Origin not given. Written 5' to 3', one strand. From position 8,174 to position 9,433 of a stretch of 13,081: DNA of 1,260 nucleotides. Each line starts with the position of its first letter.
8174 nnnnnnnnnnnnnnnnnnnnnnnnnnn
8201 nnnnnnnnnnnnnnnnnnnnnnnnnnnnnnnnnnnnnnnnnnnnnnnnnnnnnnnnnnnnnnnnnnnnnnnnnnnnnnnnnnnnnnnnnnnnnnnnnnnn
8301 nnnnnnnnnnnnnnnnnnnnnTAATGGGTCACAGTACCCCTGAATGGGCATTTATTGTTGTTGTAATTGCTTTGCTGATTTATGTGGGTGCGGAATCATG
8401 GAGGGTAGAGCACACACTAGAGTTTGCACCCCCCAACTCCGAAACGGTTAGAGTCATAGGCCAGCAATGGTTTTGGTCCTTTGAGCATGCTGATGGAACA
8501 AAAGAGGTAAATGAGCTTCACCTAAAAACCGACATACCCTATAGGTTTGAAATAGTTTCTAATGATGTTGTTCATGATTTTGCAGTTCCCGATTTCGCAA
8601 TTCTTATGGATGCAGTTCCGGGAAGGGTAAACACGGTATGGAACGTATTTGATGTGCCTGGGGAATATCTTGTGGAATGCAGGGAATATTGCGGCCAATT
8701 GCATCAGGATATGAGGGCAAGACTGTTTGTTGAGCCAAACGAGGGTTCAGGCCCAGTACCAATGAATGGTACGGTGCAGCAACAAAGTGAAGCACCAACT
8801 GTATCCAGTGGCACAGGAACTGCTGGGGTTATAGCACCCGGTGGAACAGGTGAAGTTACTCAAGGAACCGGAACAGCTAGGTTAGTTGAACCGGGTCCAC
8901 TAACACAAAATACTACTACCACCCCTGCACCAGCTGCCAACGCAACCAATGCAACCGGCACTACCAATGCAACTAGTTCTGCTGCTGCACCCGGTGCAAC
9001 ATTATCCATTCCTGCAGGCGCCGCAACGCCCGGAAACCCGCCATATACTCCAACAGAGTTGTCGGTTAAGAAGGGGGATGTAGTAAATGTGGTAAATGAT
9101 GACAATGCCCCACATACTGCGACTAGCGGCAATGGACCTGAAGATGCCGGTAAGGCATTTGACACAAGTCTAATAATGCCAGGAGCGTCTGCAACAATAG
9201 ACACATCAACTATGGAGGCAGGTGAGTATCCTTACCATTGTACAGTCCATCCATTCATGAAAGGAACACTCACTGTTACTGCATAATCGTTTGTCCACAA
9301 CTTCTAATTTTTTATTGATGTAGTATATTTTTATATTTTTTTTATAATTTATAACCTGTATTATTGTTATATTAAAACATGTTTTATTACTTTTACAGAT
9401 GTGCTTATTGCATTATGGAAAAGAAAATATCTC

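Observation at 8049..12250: Cupredoxin-wired terminal oxidase locus with no cytochrome c: the electron donor domain is built into subunit II and duplicated as an anchored carrier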

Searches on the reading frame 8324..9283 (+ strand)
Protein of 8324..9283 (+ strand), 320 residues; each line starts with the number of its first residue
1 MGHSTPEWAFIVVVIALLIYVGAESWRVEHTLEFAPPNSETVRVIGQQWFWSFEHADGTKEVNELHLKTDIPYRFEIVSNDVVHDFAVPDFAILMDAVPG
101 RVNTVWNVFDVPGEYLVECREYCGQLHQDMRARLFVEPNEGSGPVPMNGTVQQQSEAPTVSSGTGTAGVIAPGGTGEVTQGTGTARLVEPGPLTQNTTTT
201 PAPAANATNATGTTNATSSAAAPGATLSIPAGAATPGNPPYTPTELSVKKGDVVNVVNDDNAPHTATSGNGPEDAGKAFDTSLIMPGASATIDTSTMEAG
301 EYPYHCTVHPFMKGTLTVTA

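Call 3: search_protein_families(library=pfam, proteins=[window:8324-9283:+], max_evalue=0.01)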
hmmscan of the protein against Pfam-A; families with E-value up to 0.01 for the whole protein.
window:8324-9283:+ (320 aa): 3 families
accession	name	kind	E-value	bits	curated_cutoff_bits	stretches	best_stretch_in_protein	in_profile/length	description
PF00116.26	COX2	-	1.4e-18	67.4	22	1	66-130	49-113/120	Cytochrome C oxidase subunit II, periplasmic domain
PF13473.12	Cupredoxin_1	-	3.7e-14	53.1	27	1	240-318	31-104/104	Cupredoxin-like domain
PF00127.26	Copper-bind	-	2.2e-07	31.6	21.2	1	241-318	14-98/99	Copper binding proteins, plastocyanin/azurin family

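Call 5: find_homologous_proteins(query=window:8324-9283:+, max_evalue=0.001)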
Query window:8324-9283:+ (320 aa): 1280 proteins with E <= 0.001 among 8000 candidates; the best 120 are listed.
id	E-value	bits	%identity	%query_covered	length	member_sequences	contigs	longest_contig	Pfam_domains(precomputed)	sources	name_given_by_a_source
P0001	1.5e-198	676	92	100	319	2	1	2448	PF00127.27,PF13473.13,PF00116.27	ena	-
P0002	6.9e-195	664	91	100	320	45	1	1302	PF00127.27,PF13473.13,PF00116.27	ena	-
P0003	1.0e-185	634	83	100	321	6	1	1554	PF00127.27,PF13473.13,PF00116.27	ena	-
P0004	2.4e-182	623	87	100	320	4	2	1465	PF00127.27,PF13473.13,PF00116.27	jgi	jgi:cytochrome c oxidase subunit 2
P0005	6.0e-182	622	86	100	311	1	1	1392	PF00127.27,PF13473.13,PF00116.27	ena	-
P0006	2.1e-178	610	84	100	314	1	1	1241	PF00127.27,PF13473.13,PF00116.27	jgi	jgi:cytochrome c oxidase subunit 2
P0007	3.2e-177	606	84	100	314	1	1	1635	PF00127.27,PF13473.13,PF00116.27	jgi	jgi:cytochrome c oxidase subunit 2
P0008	9.9e-174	595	80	100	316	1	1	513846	PF00127.27,PF13473.13,PF00116.27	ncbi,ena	-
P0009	1.3e-161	555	75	100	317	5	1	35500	PF00127.27,PF13473.13,PF00116.27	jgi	jgi:cytochrome c oxidase subunit 2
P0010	1.8e-155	535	72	100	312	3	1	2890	PF00127.27,PF13473.13,PF00116.27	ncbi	-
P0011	6.6e-149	513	72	100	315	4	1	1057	PF00127.27,PF13473.13,PF00116.27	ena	-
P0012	7.2e-148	510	70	100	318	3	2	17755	PF00127.27,PF13473.13,PF00116.27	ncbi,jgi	jgi:cytochrome c oxidase subunit 2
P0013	2.1e-147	508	71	100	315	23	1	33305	PF00127.27,PF13473.13,PF00116.27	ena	-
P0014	3.9e-147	508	71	100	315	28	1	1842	PF00127.27,PF13473.13,PF00116.27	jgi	-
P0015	2.0e-140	485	69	99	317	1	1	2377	PF00127.27,PF13473.13,PF00116.27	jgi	-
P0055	9.5e-133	460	64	99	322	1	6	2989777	PF00127.27,PF13473.13,PF00116.27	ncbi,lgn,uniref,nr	ncbi:cupredoxin domain-containing protein [Candidatus Nitrosocosmicus hydrocola]|uniref:cupredoxin d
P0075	1.9e-130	453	63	99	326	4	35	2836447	PF00127.27,PF13473.13,PF00116.27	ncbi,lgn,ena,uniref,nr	ncbi:cupredoxin domain-containing protein [Candidatus Nitrosocosmicus franklandus]|uniref:Alternativ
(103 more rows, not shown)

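Call 11: find_related_loci(query=window:8324-9283:+, collection=genome_contigs, flank=6000)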
Query window:8324-9283:+ (320 aa) in genome_contigs; peptide patterns used: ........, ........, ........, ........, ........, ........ (x = any residue, [..] = any of these).
228 stretches matched a pattern; 153 encode a relative of the query (tblastn E <= 1e-3); the best 80 are kept; 80 distinct loci.
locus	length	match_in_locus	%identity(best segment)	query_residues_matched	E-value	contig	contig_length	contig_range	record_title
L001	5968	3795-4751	88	1-320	0e+0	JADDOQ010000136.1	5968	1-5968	MAG: Nitrososphaeraceae archaeon isolate YB3_2 AB19_YB3_2087_length_6015_cov_70, whole genome shotgun sequence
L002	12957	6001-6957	87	1-320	2e-176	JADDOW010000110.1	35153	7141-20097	MAG: Nitrososphaeraceae archaeon isolate LB3_1 AB19_LB3_165_length_35235_cov_65, whole genome shotgun sequence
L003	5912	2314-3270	90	1-320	5e-172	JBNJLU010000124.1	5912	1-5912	MAG: Candidatus Nitrosocosmicus sp. isolate Mars-44 NODE_28873_length_5912_cov_3.055393, whole genome shotgun sequence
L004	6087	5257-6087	89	1-277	2e-157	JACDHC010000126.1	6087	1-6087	MAG: Nitrosopumilus sp. isolate MGR_bin428 SD2909_NODE_3124_length_6087_cov_1.570638, whole genome shotgun sequence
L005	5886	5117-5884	86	1-260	3e-152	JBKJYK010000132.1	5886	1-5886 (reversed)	MAG: Candidatus Nitrosocosmicus sp. isolate swi_bin.204 k127_12846700, whole genome shotgun sequence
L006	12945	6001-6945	69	1-320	1e-147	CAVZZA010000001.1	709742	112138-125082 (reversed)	MAG: uncultured Nitrososphaeraceae archaeon isolate MFD01916.bin.1.74 genome assembly, contig: contig_1447, whole genome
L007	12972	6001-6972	63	1-320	1e-139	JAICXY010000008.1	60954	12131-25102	MAG: Candidatus Nitrosocosmicus sp. isolate LS_FP_2_bin.144 k141_5431333_length_60954_cov_24.9935, whole genome shotgun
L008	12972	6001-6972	60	1-320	3e-133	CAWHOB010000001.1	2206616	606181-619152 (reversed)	MAG: uncultured Nitrososphaeraceae archaeon isolate MFD09603.bin.1.404 genome assembly, contig: contig_28444, whole geno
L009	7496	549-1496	62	1-318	3e-128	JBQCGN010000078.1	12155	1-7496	MAG: Candidatus Nitrosocosmicus sp. isolate bin309 k127_2706451, whole genome shotgun sequence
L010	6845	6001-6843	65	2-283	3e-120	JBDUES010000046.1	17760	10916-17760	MAG: Candidatus Nitrosocosmicus sp. isolate cluster2_bin.49 k127_407242, whole genome shotgun sequence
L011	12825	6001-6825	52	1-318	5e-106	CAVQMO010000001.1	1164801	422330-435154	MAG: uncultured Nitrososphaerales archaeon isolate MFD00072.bin.2.138 genome assembly, contig: contig_12091, whole genom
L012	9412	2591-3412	53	1-318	7e-106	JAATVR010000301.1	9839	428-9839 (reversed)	Nitrososphaerales archaeon TH526 k141_18290294, whole genome shotgun sequence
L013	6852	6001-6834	53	1-318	6e-104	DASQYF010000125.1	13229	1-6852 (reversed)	MAG TPA_asm: Nitrososphaeraceae archaeon isolate SMAG_U11058 k141_110703, whole genome shotgun sequence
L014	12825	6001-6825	53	1-318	2e-103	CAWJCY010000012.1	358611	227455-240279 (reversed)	MAG: uncultured Nitrososphaerales archaeon isolate MFD09267.bin.3.622 genome assembly, contig: contig_8644, whole genome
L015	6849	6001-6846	50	1-316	4e-103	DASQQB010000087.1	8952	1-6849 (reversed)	MAG TPA_asm: Nitrososphaeraceae archaeon isolate SMAG_U10845 k141_77647, whole genome shotgun sequence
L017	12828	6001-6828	49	1-319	8e-103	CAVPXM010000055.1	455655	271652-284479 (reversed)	MAG: uncultured Nitrososphaerales archaeon isolate MFD10007.bin.1.217 genome assembly, contig: contig_4664, whole genome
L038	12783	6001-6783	46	1-318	3e-87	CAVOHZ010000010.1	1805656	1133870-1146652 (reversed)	MAG: uncultured Nitrososphaerales archaeon isolate MFD10007.bin.1.192 genome assembly, contig: contig_9960, whole genome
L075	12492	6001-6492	53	1-162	3e-55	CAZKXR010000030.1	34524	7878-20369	MAG TPA_asm: uncultured Nitrososphaera sp. isolate binchicken_co274_240 genome assembly, contig: NODE_3215_length_34524_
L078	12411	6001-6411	59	2-137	1e-53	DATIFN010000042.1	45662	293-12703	MAG TPA_asm: Nitrosopumilaceae archaeon isolate SMAG_U16396 k141_2061037, whole genome shotgun sequence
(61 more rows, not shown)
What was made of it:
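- The fusion is retained across many species-level lineages (calls 5, 11).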

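Call 23: search_protein_families(library=ncbifam, proteins=[window:8324-9283:+], max_evalue=0.01)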
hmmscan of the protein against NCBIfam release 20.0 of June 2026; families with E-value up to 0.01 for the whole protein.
window:8324-9283:+ (320 aa): 9 families
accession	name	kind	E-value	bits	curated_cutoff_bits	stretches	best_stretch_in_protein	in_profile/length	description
TIGR02866.1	CoxB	equivalog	6.5e-31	107.5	147.7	1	9-140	57-195/202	cytochrome c oxidase subunit II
NF050117.1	aa3_CtaC_Actin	exception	4.1e-17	62.2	250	1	11-132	94-228/244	aa3-type cytochrome oxidase subunit II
TIGR04246.1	nitrous_NosZ_Gp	equivalog_domain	3.6e-11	42.1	625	1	80-138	520-578/578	Sec-dependent nitrous-oxide reductase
TIGR01433.1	CyoA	equivalog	8.2e-10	38.5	266.2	1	12-134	82-210/226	ubiquinol oxidase subunit II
NF007816.0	PRK10525.1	equivalog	1e-09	38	511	1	12-134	94-222/318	cytochrome o ubiquinol oxidase subunit II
TIGR02657.1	amicyanin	equivalog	3.8e-09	36.8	110.2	1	242-318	9-82/83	amicyanin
TIGR02656.1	cyanin_plasto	equivalog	6.2e-08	33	87.85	1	236-318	9-98/99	plastocyanin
TIGR04244.1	nitrous_NosZ_RR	equivalog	1.1e-07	30.8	625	1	80-137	570-627/627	TAT-dependent nitrous-oxide reductase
NF052460.1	L-NosZ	equivalog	6.2e-05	21.7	700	1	81-137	421-479/480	clade III lactonase-type nitrous-oxide reductase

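Call 42: predict_structure(alignment_id=A1)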
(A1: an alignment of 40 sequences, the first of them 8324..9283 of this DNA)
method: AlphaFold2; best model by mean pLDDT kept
length: 320 residues; sequences in the alignment: 40
mean_pLDDT: 66.1   pTM: 0.40
mean pLDDT of the five models: 66.1, 64.9, 64.5, 62.7, 56.4
residues with pLDDT >= 90: 39; 70-90: 142; 50-70: 54; < 50: 85
segments of 3 or more residues with pLDDT < 50: 142-223
pLDDT, mean of each block of 10 residues (from residue 1): 69 92 77 73 76 79 81 83 61 60 80 74 58 78 36 28 29 32 31 29 30 29 71 70 76 91 87 81 87 91 86 87
secondary structure, 60 per line:
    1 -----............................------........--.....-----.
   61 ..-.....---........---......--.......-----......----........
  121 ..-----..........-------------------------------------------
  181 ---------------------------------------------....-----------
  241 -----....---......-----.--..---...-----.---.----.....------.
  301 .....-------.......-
elements in order: H6-33 E40-47 E50-54 E60-62 E64-68 E72-79 E83-88 E91-97 E103-108 E113-122 E128-137 E226-229 E246-249 E253-258 E289-293 E300-305 E313-319
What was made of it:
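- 8744..8998 (+): Linker, residues 141-225: low complexity (71% T, S, A, G or P) with five N-x-S/T sequons (N148, N196, N206, N209, N215). Probably a disordered, glycosylated tether. pLDDT is about 30 over residues 142-223 (call 42).
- The AlphaFold2 model (pTM 0.40) says nothing about docking on CuA (call 42).
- Tried and rejected: With pTM 0.40 and no access to inter-domain geometry, it cannot test docking of the T1Cu domain on CuA (call 42).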

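Call 44: fold_search(model_id=the predicted structure, library=pdb)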
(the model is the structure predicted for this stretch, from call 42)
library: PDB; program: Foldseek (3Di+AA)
matches with E <= 10: 1521; with E <= 0.001: 534
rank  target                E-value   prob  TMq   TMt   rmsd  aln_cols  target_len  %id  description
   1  5z62_B                8.5e-10  1.00  0.31  0.42   6.6       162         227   27  Structure of human cytochrome c oxidase (released 2019-02-27)
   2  5weh_H                1.1e-09  1.00  0.31  0.39   6.3       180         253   24  Cytochrome c oxidase from Rhodobacter sphaeroides in the reduced state (released 2017-09-13)
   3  2yev_B                2.0e-09  1.00  0.32  0.32   6.7       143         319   31  Structure of caa3-type cytochrome oxidase (released 2012-05-23)
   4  3dtu_B                2.4e-09  1.00  0.31  0.38   6.3       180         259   24  Catalytic core subunits (I and II) of cytochrome c oxidase from Rhodobacter sphaeroides complexed with deoxycholic aci (released 2008-09-16)
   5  9cck_A                2.7e-09  1.00  0.25  0.20  25.2       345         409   15  Multi-copper oxidase with a C-terminal cupredoxin domain from Nitrosopumilus maritimus (released 2025-02-05)
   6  3dtu_D                3.2e-09  1.00  0.31  0.38   6.3       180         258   24  Catalytic core subunits (I and II) of cytochrome c oxidase from Rhodobacter sphaeroides complexed with deoxycholic aci (released 2008-09-16)
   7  8c8q_B                4.0e-09  1.00  0.31  0.41   6.1       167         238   28  Cytochrome c oxidase from Schizosaccharomyces pombe (released 2023-03-01)
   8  9buh_Al               4.5e-09  1.00  0.31  0.43   6.9       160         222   26  Cryo-EM structure of respiratory supercomplex I III IV (released 2025-05-21)
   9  7o37_b                5.0e-09  1.00  0.31  0.42   6.0       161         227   27  Murine supercomplex CIII2CIV in the assembled locked conformation (released 2021-10-13)
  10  7ate_B                5.6e-09  1.00  0.31  0.39   6.2       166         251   25  Cytochrome c oxidase structure in P-state (released 2021-12-01)
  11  5weh_B                6.3e-09  1.00  0.31  0.39   6.3       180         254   24  Cytochrome c oxidase from Rhodobacter sphaeroides in the reduced state (released 2017-09-13)
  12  6ci0_D                7.9e-09  1.00  0.31  0.38   6.2       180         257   24  Catalytic core subunits (I and II) of cytochrome C oxidase from Rhodobacter sphaeroides with E101A (II) mutation (released 2018-04-25)
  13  3ta4_D                7.9e-09  1.00  0.26  0.30  13.7       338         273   11  Small laccase from Amycolatopsis sp. ATCC 39116 complexed with 1-(3,4-dimethoxyphenyl)-2-(2-methoxyphenoxy)-1,3-dihydr (released 2012-09-12)
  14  7atn_B                8.3e-09  1.00  0.31  0.39   6.2       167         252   26  Cytochrome c oxidase structure in R-state (released 2021-12-01)
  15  6ci0_B                8.3e-09  1.00  0.31  0.38   6.3       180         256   24  Catalytic core subunits (I and II) of cytochrome C oxidase from Rhodobacter sphaeroides with E101A (II) mutation (released 2018-04-25)
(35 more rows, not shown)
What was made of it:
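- Tried and rejected: Whole-chain Foldseek mainly recovered COX2 and two-domain laccases (call 44).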

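Call 53: search_protein_families(library=pfam, proteins=[L075:9430-10458:+, L078:9413-9997:-], max_evalue=1)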
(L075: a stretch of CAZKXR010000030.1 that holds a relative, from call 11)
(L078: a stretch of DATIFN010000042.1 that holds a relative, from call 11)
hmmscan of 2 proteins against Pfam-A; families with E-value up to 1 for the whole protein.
L075:9430-10458:+ (343 aa): 0 families

L078:9413-9997:- (194 aa): 2 families
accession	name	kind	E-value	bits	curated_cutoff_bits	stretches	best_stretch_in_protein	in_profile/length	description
PF17608.7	DUF5504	-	0.051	14.2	27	1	16-68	31-84/127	Family of unknown function (DUF5504)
PF05351.17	GMP_PDE_delta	-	0.068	13.7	25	1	54-109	44-93/155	GMP-PDE, delta subunit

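Call 63: find_homologous_proteins(query=L075:8107-8949:+, max_evalue=1e-10)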
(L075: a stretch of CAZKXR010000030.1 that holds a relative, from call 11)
Query L075:8107-8949:+ (281 aa): 2252 proteins with E <= 1e-10 among 5982 candidates; the best 120 are listed.
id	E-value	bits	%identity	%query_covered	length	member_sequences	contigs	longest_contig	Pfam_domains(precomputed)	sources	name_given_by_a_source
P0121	1.0e-169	581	98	95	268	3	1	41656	PF00127.27,PF13473.13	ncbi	-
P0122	4.2e-153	527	88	95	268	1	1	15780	PF00127.27,PF13473.13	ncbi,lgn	-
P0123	4.6e-144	497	78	100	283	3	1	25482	PF00127.27,PF13473.13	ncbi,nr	ncbi:MAG: hypothetical protein DA330_02220 [Nitrososphaera sp.]|nr:hypothetical protein [Nitrosospha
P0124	1.4e-143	495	79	100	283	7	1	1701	PF00127.27,PF13473.13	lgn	-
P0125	4.4e-132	458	75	99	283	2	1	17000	PF00127.27,PF13473.13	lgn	-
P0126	1.0e-129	450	71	99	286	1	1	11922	PF00127.27,PF13473.13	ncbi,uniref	ncbi:cupredoxin domain-containing protein [Nitrososphaera sp.]|uniref:cupredoxin domain-containing p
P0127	3.0e-129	448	72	99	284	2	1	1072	PF00127.27,PF13473.13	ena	-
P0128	7.9e-128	444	71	100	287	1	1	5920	PF00127.27,PF13473.13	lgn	-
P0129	1.9e-125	436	69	100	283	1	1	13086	PF00127.27,PF13473.13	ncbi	-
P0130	3.8e-124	432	70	100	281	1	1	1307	PF00127.27,PF13473.13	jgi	jgi:plastocyanin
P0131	1.1e-120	420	68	99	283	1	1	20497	PF00127.27,PF13473.13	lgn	-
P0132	1.3e-117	410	67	100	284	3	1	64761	PF00127.27,PF13473.13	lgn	-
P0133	6.3e-116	405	67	93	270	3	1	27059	PF00127.27,PF13473.13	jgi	jgi:plastocyanin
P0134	1.9e-115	403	66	100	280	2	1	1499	PF00127.27,PF13473.13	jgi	jgi:plastocyanin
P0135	5.7e-115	402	65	100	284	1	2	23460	PF00127.27,PF13473.13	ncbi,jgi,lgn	ncbi:MAG: plastocyanin/azurin family copper-binding protein [Nitrososphaera sp.]|jgi:plastocyanin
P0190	7.6e-92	326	56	99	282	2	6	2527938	PF00127.27,PF13473.13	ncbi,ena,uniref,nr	ncbi:cupredoxin domain-containing protein [Nitrososphaera viennensis]|uniref:Plastocyanin/azurin fam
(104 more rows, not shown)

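Call 64: find_encoding_contigs(protein=P0190, flank=5000, max_places=2)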
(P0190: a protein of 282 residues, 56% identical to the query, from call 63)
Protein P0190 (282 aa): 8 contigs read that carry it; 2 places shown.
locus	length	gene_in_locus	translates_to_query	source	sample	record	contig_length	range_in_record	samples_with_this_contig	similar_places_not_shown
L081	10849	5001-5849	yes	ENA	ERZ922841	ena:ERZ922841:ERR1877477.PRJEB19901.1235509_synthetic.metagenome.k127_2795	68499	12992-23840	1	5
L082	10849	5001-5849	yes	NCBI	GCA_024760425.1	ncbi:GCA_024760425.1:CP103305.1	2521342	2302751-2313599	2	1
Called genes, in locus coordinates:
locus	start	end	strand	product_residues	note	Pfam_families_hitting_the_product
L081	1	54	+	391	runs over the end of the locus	PF00155:Aminotran_1_2, PF01041:DegT_DnrJ_EryC1 (faint)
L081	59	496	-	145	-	PF22743:PspAA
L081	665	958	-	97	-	-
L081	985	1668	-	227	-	PF03807:F420_oxidored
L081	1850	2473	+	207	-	PF00300:His_Phos_1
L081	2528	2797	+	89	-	-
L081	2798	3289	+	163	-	PF00116:COX2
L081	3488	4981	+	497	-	PF00115:COX1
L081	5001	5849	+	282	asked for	PF13473:Cupredoxin_1 (faint), PF00127:Copper-bind (faint)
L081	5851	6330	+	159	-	PF02628:COX15-CtaA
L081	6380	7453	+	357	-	-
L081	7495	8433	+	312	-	PF00465:Fe-ADH, PF13685:Fe-ADH_2, PF25137:ADH_Fe_C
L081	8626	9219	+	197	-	PF10604:Polyketide_cyc2, PF03364:Polyketide_cyc, PF08327:AHSA1 (weak)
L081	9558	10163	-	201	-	PF00440:TetR_N, PF16925:TetR_C_13 (weak), PF13977:TetR_C_6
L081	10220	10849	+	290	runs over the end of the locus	-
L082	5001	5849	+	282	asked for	PF13473:Cupredoxin_1 (faint), PF00127:Copper-bind (faint)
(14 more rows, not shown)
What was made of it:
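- Closest known: Complex IV locus of Nitrososphaera viennensis. Same: It has the same split CoxII (89 aa plus CoxB), CoxA1, the anchored blue-copper protein with the same N-terminal motif, compact CtaA and the downstream unknown protein (call 64).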

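Call 66: find_encoding_contigs(protein=P0075, flank=5000, max_places=1)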
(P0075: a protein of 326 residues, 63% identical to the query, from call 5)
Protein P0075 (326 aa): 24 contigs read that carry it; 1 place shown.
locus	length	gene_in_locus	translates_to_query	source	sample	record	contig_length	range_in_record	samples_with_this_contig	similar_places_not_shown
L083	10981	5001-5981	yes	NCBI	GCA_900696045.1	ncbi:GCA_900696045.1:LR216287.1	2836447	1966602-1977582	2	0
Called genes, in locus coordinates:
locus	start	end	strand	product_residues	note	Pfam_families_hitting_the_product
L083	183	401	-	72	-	-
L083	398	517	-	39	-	-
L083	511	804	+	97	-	PF01817:CM_2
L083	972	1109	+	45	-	-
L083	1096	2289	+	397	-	PF00155:Aminotran_1_2, PF00266:Aminotran_5 (weak)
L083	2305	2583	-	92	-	-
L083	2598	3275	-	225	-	PF03807:F420_oxidored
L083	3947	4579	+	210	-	PF00300:His_Phos_1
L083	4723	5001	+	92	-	-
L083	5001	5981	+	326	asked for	PF00116:COX2, PF00127:Copper-bind (faint), PF13473:Cupredoxin_1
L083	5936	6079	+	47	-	-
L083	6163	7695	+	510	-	PF00115:COX1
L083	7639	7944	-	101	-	-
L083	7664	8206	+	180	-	PF13473:Cupredoxin_1, PF00127:Copper-bind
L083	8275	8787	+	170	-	PF02628:COX15-CtaA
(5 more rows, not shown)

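Call 67: find_encoding_contigs(protein=P0055, flank=5000, max_places=1)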
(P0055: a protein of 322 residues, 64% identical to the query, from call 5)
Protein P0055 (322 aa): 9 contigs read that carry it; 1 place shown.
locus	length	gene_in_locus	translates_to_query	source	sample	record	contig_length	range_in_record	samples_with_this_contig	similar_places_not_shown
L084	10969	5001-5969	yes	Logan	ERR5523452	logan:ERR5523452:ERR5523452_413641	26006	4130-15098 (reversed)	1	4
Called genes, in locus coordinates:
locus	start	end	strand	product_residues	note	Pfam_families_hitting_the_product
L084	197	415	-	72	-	-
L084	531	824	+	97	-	PF01817:CM_2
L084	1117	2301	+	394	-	PF00155:Aminotran_1_2, PF00266:Aminotran_5 (weak)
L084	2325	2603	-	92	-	-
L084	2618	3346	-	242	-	PF03807:F420_oxidored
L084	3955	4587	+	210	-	PF00300:His_Phos_1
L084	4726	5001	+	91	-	-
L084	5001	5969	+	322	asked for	PF00116:COX2, PF00127:Copper-bind (faint), PF13473:Cupredoxin_1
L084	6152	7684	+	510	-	PF00115:COX1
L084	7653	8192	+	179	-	PF13473:Cupredoxin_1, PF00127:Copper-bind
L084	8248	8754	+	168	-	PF02628:COX15-CtaA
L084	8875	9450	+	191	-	-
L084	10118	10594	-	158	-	-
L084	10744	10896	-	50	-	-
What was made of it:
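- Closest known: cox locus of cultured Nitrosocosmicus franklandus C13. Same: Gene order is identical, from chorismate mutase, aminotransferase, F420 oxidoreductase and histidine phosphatase through the small ORF, the CoxII-cupredoxin fusion (322-326 aa, 63-64% identity), CoxI (510 aa), the anchored single-domain cupredoxin (179-180 aa) and ctaA to an unknown membrane protein (calls 5, 66, 67).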
